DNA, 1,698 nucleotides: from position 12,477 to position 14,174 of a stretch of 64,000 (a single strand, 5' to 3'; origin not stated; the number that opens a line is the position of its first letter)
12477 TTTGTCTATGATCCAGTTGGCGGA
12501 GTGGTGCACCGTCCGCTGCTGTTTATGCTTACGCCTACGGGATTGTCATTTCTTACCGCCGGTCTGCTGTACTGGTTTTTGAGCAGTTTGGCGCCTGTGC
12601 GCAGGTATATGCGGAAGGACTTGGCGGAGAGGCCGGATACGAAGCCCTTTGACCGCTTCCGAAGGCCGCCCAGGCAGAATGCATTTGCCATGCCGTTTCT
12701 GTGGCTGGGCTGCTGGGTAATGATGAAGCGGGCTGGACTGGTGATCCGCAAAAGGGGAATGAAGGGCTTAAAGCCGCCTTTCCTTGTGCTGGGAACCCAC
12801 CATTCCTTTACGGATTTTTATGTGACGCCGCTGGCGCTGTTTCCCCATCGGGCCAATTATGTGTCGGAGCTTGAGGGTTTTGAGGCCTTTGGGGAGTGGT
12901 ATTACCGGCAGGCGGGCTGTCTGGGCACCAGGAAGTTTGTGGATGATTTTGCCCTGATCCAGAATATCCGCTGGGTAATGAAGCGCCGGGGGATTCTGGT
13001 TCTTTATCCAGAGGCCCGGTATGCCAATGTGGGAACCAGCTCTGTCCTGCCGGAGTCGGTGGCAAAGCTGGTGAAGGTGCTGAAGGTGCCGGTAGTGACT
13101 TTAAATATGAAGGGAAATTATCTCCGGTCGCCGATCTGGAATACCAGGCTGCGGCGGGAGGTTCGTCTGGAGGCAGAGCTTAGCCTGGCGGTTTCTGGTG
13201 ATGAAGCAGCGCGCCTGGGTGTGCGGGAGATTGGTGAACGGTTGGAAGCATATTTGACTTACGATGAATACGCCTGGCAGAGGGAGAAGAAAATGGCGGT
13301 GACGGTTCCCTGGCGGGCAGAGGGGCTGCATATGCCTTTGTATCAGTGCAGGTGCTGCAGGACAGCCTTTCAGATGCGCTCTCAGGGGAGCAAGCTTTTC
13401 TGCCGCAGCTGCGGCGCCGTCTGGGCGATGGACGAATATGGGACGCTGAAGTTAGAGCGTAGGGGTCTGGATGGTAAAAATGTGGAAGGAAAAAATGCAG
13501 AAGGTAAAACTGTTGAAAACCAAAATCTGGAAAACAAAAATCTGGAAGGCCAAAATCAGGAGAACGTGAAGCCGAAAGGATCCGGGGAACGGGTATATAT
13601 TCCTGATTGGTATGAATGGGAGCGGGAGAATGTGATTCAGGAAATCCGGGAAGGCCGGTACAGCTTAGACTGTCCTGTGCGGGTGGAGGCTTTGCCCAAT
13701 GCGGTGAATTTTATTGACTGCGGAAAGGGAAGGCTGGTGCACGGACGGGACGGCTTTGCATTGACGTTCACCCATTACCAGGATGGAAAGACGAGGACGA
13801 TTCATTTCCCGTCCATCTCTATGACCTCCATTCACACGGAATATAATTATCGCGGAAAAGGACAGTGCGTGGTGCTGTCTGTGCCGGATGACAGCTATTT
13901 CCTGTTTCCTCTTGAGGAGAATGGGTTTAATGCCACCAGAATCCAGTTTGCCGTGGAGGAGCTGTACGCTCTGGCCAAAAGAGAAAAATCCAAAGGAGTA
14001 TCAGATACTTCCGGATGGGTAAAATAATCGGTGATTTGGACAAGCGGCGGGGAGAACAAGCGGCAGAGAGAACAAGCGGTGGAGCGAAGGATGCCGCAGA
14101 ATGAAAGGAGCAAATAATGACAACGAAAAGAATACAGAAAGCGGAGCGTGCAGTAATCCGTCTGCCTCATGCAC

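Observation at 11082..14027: NCS1-like permease fused to a PlsC-type acyltransferase and a zinc ribbon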

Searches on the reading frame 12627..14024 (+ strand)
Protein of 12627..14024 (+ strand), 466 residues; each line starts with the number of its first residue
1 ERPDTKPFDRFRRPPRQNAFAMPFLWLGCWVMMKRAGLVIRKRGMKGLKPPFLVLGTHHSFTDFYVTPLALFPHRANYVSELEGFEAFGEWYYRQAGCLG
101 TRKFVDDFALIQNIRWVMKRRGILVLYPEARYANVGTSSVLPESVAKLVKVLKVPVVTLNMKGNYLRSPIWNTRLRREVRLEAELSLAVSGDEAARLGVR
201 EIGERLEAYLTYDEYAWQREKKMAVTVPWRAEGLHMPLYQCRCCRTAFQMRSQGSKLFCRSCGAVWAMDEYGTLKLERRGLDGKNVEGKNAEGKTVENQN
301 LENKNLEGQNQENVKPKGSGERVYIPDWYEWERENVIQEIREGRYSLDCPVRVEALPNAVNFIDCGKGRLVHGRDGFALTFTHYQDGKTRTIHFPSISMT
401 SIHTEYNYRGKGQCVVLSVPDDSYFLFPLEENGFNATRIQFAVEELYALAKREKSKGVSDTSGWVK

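Call 12: search_solved_structures(query=window:12627-14024:+, max_evalue=10, show_alignments=2)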
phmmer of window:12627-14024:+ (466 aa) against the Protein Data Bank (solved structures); distinct sequences matched with E-value up to 10: 5.
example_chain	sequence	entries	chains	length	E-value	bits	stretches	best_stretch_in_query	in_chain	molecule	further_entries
2o6w_A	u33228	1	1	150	0.27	12.8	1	275-309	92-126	Repeat Five Residue (Rfr) protein or pentapeptide repeat protein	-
1r0n_B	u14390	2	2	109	2.6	9.6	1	223-301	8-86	Ecdysone receptor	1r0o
2han_B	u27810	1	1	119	2.8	9.5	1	222-301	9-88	Ecdysone receptor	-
5dqa_A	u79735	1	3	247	4.5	8.8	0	283-308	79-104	t3284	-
5dns_A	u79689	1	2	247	6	8.4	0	276-307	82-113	t1428 beta1 loop design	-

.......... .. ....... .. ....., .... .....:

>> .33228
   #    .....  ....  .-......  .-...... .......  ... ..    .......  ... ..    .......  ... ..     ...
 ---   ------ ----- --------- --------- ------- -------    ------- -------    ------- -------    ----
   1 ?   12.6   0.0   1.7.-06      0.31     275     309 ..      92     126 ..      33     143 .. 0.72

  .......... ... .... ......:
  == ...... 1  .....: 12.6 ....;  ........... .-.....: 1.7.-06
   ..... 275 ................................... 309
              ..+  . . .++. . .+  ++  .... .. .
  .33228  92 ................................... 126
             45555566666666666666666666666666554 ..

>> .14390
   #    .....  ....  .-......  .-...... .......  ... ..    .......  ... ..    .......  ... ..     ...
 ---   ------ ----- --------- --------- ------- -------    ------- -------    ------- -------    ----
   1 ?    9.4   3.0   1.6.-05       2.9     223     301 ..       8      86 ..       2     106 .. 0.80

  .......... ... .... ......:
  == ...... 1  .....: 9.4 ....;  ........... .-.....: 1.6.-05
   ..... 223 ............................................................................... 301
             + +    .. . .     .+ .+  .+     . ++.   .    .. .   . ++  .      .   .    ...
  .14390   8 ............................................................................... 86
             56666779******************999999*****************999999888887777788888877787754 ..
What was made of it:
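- Tried and rejected: Single-sequence PDB search of the C-terminal half gave only low-complexity noise (call 12).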

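Call 22: search_protein_representatives(protein=window:12627-14024:+)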
Query: 466 residues. Proteins with E-value up to 0.001 (for the whole library): 2028; up to 1e-10: 1108; up to 1e-30: 179. The best 150 are listed.
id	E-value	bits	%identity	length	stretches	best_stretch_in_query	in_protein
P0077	2.5e-152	524.1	59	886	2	3-274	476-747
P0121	6.5e-151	519.4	57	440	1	5-454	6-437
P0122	2.4e-123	428.5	59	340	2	22-275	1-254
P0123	2.5e-119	415.3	48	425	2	4-274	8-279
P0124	6.4e-110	384.2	45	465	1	4-434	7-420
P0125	9.9e-106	370.4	43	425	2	5-276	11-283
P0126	2.4e-104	365.8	59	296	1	5-275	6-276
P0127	1.2e-98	347.1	45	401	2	14-275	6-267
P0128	6.7e-89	314.9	40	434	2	3-274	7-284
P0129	3.0e-88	312.8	47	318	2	3-279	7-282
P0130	5.2e-87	308.7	38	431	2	5-277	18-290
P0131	3.8e-86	305.8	38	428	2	8-280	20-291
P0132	2.0e-85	303.5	39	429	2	6-275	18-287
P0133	3.1e-83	296.3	39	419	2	8-275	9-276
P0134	2.6e-79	283.3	40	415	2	10-283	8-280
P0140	3.5e-70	253.2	35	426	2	5-276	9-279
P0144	3.2e-68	246.7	33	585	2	25-328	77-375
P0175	1.2e-52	195.4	32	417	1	37-454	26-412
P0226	5.3e-39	150.4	40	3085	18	5-44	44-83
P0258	3.2e-35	137.9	30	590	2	34-273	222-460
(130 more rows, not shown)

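Call 23: list_cluster_members(proteins=[P0121, P0123, P0124, P0125, P0128, P0130, P0133, P0140, P0144, P0258])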
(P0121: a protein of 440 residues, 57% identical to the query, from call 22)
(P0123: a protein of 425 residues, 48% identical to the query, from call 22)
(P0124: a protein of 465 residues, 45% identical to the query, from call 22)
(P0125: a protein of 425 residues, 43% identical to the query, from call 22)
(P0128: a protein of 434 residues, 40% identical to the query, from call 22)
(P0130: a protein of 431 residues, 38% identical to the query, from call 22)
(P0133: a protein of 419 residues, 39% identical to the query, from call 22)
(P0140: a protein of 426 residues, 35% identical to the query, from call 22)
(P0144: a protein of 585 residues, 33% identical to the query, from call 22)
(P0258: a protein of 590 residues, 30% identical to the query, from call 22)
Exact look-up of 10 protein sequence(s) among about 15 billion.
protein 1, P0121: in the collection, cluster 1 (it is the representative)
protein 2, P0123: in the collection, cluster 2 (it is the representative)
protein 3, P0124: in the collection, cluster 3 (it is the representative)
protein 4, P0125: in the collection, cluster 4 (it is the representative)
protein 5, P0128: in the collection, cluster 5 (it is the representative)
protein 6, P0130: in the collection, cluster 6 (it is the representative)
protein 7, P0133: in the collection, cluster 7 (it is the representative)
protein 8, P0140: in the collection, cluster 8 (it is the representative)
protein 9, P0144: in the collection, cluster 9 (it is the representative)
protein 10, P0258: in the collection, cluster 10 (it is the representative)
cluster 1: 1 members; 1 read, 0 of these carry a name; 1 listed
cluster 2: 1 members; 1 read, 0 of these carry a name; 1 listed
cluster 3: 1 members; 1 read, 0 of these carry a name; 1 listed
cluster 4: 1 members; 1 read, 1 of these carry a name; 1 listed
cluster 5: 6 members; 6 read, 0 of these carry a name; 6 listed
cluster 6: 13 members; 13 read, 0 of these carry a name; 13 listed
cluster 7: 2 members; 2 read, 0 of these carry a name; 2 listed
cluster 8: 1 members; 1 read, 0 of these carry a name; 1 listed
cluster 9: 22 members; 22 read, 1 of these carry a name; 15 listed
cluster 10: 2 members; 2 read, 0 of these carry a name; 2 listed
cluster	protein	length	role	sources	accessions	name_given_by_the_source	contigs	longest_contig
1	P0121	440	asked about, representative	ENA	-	-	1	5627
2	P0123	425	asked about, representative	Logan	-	-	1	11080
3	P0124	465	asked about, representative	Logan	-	-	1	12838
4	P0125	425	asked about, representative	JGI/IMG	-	1-acyl-sn-glycerol-3-phosphate acyltransferase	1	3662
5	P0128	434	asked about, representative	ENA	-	-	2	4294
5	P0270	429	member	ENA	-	-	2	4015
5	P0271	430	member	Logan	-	-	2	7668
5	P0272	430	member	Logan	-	-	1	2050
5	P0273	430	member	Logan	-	-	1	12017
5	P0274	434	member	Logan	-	-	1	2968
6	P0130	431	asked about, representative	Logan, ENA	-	-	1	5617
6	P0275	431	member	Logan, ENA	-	-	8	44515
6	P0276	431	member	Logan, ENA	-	-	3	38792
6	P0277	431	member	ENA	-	-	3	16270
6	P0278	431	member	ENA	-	-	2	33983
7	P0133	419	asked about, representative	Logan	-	-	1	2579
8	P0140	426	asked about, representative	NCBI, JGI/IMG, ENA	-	-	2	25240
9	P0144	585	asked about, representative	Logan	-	-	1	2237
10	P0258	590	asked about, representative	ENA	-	-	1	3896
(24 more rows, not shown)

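Call 24: predict_structure(alignment_id=A2)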
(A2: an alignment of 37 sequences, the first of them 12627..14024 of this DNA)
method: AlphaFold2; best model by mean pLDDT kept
length: 466 residues; sequences in the alignment: 37
mean_pLDDT: 80.8   pTM: 0.81
mean pLDDT of the five models: 80.8, 80.4, 79.7, 79.7, 79.6
residues with pLDDT >= 90: 207; 70-90: 163; 50-70: 43; < 50: 53
segments of 3 or more residues with pLDDT < 50: 132-134, 166-173, 283-317, 460-466
pLDDT, mean of each block of 10 residues (from residue 1): 78 84 90 87 95 83 83 88 57 72 66 90 82 54 89 94 57 64 92 96 90 82 87 89 94 94 94 88 43 40 39 45 89 95 96 87 94 97 96 91 80 87 92 89 92 75 36
secondary structure, 60 per line:
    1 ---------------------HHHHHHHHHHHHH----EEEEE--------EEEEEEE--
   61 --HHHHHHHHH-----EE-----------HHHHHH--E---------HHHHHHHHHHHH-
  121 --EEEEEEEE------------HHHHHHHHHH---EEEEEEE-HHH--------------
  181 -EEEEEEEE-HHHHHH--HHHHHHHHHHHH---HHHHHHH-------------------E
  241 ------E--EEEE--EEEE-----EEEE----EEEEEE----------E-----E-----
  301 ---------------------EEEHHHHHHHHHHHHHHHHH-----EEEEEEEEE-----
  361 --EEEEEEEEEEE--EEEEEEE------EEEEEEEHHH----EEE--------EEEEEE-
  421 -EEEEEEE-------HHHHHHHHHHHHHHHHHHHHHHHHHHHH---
elements in order: H22-34 E39-43 E52-58 H63-71 H90-95 H108-119 E123-130 H143-152 E156-162 E182-189 H191-196 H199-210 H214-220 E250-253 E256-259 E265-268 E273-278 E322-324 H325-341 E347-355 E363-373 E376-382 E389-395 E403-405 E414-419 E422-428 H436-463
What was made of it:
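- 13587..13997 (+): C-terminal PH-like domain (a beta sandwich capped by a long C-terminal helix), residues about 836-972. The AF2 model has pLDDT mostly 87-97 here (call 24).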

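Call 26: search_protein_families(library=pfam, proteins=[P0121, P0123, P0125, P0130, P0140, P0144, P0258, P0175, P0226], max_evalue=0.01)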
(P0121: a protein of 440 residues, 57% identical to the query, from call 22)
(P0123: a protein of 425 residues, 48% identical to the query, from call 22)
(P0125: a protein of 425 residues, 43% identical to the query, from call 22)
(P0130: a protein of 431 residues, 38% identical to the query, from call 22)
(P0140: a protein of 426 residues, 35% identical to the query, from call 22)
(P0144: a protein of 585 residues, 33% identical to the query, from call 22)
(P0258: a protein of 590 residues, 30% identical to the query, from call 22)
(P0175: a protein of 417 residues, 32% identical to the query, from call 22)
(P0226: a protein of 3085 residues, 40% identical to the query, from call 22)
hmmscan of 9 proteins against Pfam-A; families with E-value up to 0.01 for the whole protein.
P0121 (440 aa): 1 family
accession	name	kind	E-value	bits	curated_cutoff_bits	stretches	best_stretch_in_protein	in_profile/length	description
PF01553.26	Acyltransferase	-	0.00043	20.5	23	1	42-158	3-127/132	Acyltransferase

P0123 (425 aa): 2 families
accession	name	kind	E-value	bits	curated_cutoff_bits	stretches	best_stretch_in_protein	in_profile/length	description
PF01553.26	Acyltransferase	-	2.8e-05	24.4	23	1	49-162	7-127/132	Acyltransferase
PF10080.14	FtrD-like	-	0.0035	17.9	26.3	1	223-278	14-68/101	Membrane iron-sulfur containing protein FtrD-like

P0125 (425 aa): 5 families
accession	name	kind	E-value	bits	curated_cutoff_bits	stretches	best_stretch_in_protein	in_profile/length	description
PF01553.26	Acyltransferase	-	8.3e-06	26.1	23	1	45-166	2-129/132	Acyltransferase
PF17283.8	Zn_ribbon_SprT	-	0.00086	19.7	28.1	1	246-272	5-33/38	SprT-like zinc ribbon domain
PF13717.11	Zn_ribbon_4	-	0.0011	19.3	30.3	1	247-273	4-35/36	zinc-ribbon domain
PF22191.2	IBR_1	-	0.0077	16.5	27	0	247-273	5-31/47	IBR domain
PF01155.25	HypA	-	0.0082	16.6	28.9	0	211-272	37-95/112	Hydrogenase/urease nickel incorporation, metallochaperone, hypA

P0130 (431 aa): 3 families
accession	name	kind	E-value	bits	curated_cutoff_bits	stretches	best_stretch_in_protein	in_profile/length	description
PF01553.26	Acyltransferase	-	0.00023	21.4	23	1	55-171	4-127/132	Acyltransferase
PF10080.14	FtrD-like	-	0.0032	18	26.3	1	242-287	25-69/101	Membrane iron-sulfur containing protein FtrD-like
PF08271.17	Zn_Ribbon_TF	-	0.0077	16.2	29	0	252-281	1-31/43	TFIIB zinc-binding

P0140 (426 aa): 2 families
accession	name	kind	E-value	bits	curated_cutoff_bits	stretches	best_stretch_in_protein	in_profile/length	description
PF08271.17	Zn_Ribbon_TF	-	0.0027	17.7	29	1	242-265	1-25/43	TFIIB zinc-binding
PF01155.25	HypA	-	0.0051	17.3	28.9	1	204-268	35-95/112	Hydrogenase/urease nickel incorporation, metallochaperone, hypA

P0144 (585 aa): 2 families
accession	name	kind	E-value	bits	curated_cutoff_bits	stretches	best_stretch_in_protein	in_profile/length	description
PF01553.26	Acyltransferase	-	1.2e-10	41.8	23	1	98-211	8-129/132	Acyltransferase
PF17283.8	Zn_ribbon_SprT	-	0.0081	16.6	28.1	1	290-317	5-34/38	SprT-like zinc ribbon domain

P0258 (590 aa): 1 family
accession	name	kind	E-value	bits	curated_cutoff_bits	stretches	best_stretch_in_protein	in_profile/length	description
PF01553.26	Acyltransferase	-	1e-08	35.5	23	1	237-341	13-124/132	Acyltransferase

P0175 (417 aa): 3 families
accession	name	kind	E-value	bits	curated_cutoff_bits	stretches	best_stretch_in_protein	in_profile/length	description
PF01553.26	Acyltransferase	-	2.8e-05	24.4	23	1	31-124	4-107/132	Acyltransferase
PF10080.14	FtrD-like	-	0.0011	19.5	26.3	1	195-258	5-68/101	Membrane iron-sulfur containing protein FtrD-like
PF01599.25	Ribosomal_S27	-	0.002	18.4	22.3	1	225-248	19-42/44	Ribosomal protein S27a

P0226 (3085 aa): 1 family
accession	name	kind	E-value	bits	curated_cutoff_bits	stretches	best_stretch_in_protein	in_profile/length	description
PF14798.11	Ca_hom_mod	-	1.3e-27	97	25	0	54-83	102-131/252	Calcium homeostasis modulator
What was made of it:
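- On PlsC / LPLAT acyltransferase superfamily (Pfam PF01553): Homologues P0123, P0125, P0144 and P0258 pass at 24-42 bits (call 26).
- Checked: Homologues pass the cut-off (call 26).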

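Call 27: fold_search(model_id=the predicted structure, library=pdb)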
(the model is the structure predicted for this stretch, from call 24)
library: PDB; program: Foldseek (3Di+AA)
matches with E <= 10: 843; with E <= 0.001: 3
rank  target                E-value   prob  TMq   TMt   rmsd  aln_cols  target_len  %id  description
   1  5knk                  3.6e-04  1.00  0.23  0.31  10.0       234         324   14  Lipid A secondary acyltransferase LpxM from Acinetobacter baumannii with catalytic residue substitution (E127A) (released 2016-09-28)
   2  5kym_B                4.8e-04  1.00  0.30  0.54   5.2       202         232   14  Crystal Structure of the 1-acyl-sn-glycerophosphate (LPA) acyltransferase, PlsC, from Thermotoga maritima (released 2017-07-26)
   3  5yi8_A                9.8e-04  1.00  0.17  0.46   5.8       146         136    9  Crystal structure of drosophila Numb PTB domain and Pon peptide complex (released 2018-04-18)
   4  5kn7                  1.1e-03  1.00  0.23  0.31   9.6       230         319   13  Lipid A secondary acyltransferase LpxM from Acinetobacter baumannii (released 2016-09-28)
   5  3f0w                  1.2e-03  1.00  0.19  0.47   5.5       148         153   12  Human NUMB-like protein, phosphotyrosine interaction domain (released 2008-11-04)
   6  5kym_A                1.4e-03  1.00  0.32  0.57   4.8       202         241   14  Crystal Structure of the 1-acyl-sn-glycerophosphate (LPA) acyltransferase, PlsC, from Thermotoga maritima (released 2017-07-26)
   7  8e4y                  1.7e-03  1.00  0.29  0.22   5.2       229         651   12  Cryo-EM structure of human glycerol-3-phosphate acyltransferase 1 (GPAT1) in complex with 2-oxohexadecyl-CoA (released 2022-12-21)
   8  2ifs_MODEL_1_A        2.2e-03  1.00  0.17  0.39   5.2       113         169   17  Structure of the N-WASP EVH1 domain in complex with an extended WIP peptide (released 2007-01-16)
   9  5f2z_A                3.0e-03  0.98  0.21  0.35  10.7       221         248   11  Crystal structure of membrane associated PatA from Mycobacterium smegmatis in complex with palmitate - P21 space group (released 2016-03-09)
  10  5f2t_B                3.0e-03  0.98  0.22  0.35  11.5       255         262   10  Crystal structure of membrane associated PatA from Mycobacterium smegmatis in complex with palmitate - C 2 space group (released 2016-03-09)
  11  5f2z_D                3.7e-03  0.99  0.21  0.35  10.1       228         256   10  Crystal structure of membrane associated PatA from Mycobacterium smegmatis in complex with palmitate - P21 space group (released 2016-03-09)
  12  7pwd_A                3.9e-03  0.97  0.15  0.12  12.3       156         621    8  Structure of an inhibited GRK2-G-beta and G-gamma complex (released 2021-10-20)
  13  7ojt_A                4.6e-03  0.98  0.22  0.36  10.2       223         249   12  Crystal structure of unliganded PatA, a membrane associated acyltransferase from Mycobacterium smegmatis (released 2021-10-27)
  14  3hqc                  4.9e-03  0.99  0.15  0.41   6.7       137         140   14  Crystal structure of Phosphotyrosine-binding domain from the Human Tensin-like C1 domain-containing phosphatase (TENC1) (released 2009-07-21)
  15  5f2t_A                4.9e-03  0.98  0.23  0.39  10.3       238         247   12  Crystal structure of membrane associated PatA from Mycobacterium smegmatis in complex with palmitate - C 2 space group (released 2016-03-09)
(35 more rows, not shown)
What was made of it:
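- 13587..13997 (+): Foldseek matches PTB, EVH1 and PH domains with TMt 0.4-0.55 (call 27).
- On PlsC / LPLAT acyltransferase superfamily (Pfam PF01553): Foldseek probability is 1.00 to LpxM 5knk, PlsC 5kym (TMt 0.54-0.57) and GPAT1 8e4y, and 0.96-0.99 to PatA (call 27).
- Checked: The AF2 model matches the LpxM, PlsC, GPAT1 and PatA folds (calls 24, 27). The 'beta-rich' C-terminal domain has a PH/PTB/EVH1-like fold (call 27).
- The fold matches PlsC, LpxM, GPAT1 and PatA (call 27).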

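Call 30: find_encoding_contigs(protein=P0121, flank=6000, max_places=2)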
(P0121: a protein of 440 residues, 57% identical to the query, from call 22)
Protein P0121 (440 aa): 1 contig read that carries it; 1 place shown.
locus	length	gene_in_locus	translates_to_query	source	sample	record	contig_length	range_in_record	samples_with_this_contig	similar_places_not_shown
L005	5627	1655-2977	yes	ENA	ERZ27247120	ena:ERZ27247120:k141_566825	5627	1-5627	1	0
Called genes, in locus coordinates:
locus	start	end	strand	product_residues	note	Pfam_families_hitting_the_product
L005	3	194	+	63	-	?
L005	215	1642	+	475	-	PF02133:Transp_cyt_pur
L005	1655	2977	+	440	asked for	-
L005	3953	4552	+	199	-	PF04397:LytTR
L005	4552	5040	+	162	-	-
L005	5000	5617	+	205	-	PF22765:DUF7010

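Call 31: find_encoding_contigs(protein=P0140, flank=6000, max_places=2)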
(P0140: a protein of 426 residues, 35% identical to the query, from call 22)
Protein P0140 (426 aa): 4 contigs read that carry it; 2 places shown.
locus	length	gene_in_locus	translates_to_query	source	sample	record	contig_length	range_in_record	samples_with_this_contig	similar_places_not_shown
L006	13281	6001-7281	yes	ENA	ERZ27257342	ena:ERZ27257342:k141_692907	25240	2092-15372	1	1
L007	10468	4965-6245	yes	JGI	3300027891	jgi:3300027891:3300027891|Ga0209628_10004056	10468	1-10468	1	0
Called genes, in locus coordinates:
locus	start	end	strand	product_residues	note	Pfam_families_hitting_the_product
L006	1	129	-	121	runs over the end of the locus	PF00085:Thioredoxin, PF13098:Thioredoxin_2 (weak)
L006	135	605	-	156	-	PF00581:Rhodanese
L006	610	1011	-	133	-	PF01475:FUR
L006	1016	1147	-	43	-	-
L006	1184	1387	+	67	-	-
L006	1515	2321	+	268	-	PF02567:PhzC-PhzF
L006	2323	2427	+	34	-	-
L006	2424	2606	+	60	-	PF20181:DUF6544 (faint), PF21900:DUF6920 (faint)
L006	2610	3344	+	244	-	PF00753:Lactamase_B, PF23023:Anti-Pycsar_Apyc1 (weak), PF19583:ODP (weak)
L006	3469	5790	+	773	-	PF02927:CelD_N, PF00759:Glyco_hydro_9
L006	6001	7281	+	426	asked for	-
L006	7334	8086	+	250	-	PF08713:DNA_alkylation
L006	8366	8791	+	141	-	PF12675:DUF3795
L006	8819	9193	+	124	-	PF00903:Glyoxalase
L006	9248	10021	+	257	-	PF13489:Methyltransf_23 (weak), PF01209:Ubie_methyltran (weak), PF13847:Methyltransf_31, PF08241:Methyltransf_11, PF08242:Methyltransf_12, PF13649:Methyltransf_25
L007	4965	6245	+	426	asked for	-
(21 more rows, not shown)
